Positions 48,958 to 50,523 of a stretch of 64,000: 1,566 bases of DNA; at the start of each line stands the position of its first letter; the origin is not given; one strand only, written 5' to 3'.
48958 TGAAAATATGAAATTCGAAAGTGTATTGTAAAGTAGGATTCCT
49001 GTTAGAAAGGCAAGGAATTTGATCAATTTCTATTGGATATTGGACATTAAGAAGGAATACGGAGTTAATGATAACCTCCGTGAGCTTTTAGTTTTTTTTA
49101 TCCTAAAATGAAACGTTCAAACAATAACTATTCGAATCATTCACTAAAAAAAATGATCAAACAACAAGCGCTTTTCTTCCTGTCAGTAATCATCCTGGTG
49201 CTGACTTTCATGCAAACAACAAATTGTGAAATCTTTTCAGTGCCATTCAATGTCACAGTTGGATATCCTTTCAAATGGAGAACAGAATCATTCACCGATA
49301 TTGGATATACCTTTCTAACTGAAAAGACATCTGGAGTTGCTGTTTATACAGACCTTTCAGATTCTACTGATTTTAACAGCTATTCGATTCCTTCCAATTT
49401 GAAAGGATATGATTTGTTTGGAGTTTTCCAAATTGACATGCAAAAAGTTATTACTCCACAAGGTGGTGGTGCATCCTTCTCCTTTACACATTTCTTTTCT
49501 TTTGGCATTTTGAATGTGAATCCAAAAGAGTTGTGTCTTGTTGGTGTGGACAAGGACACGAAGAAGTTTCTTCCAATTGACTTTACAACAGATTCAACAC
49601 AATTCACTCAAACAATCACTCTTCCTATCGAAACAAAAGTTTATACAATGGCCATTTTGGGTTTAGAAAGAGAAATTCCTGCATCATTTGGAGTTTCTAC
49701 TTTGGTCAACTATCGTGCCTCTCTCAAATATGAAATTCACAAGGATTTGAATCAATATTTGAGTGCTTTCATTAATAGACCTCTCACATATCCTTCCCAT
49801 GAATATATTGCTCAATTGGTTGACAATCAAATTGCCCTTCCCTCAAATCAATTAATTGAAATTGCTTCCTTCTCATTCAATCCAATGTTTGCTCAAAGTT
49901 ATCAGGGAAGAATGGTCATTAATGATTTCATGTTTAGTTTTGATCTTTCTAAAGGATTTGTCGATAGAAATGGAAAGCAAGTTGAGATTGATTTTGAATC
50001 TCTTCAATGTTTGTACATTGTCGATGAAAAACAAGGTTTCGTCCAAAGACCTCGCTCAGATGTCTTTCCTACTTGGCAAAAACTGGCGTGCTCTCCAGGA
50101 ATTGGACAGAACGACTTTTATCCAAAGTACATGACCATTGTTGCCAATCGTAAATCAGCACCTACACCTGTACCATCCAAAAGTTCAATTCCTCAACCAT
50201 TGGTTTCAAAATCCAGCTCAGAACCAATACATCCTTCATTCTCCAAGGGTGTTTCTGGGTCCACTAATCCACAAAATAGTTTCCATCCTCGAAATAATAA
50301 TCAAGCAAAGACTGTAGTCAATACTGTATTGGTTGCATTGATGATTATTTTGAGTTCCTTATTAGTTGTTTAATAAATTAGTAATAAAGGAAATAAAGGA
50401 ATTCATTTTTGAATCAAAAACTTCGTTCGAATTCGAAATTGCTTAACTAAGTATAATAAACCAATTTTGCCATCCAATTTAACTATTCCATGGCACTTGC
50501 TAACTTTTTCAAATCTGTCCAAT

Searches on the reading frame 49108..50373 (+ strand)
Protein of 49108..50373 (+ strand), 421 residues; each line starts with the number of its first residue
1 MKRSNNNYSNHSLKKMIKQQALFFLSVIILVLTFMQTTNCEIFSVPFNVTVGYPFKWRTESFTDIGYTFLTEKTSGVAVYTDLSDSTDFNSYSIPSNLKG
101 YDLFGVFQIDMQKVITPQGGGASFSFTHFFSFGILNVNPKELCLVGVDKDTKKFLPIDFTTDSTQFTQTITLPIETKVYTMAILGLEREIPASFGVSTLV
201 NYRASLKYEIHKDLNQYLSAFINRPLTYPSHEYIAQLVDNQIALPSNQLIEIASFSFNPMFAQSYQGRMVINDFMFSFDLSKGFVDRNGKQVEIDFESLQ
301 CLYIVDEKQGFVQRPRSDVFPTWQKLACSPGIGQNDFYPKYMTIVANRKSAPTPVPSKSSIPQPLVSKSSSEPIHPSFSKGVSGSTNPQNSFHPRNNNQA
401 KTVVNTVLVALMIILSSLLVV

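Call 46: search_protein_families(library=pfam, proteins=[window:49108-50373:+], max_evalue=0.0001)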
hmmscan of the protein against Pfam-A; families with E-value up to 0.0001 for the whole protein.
window:49108-50373:+ (421 aa): 0 families

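Call 59: find_encoding_contigs(protein=window:49108-50373:+, flank=1000, max_places=2)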
Protein window:49108-50373:+ (421 aa): no gene with exactly this product is on record in the collection.
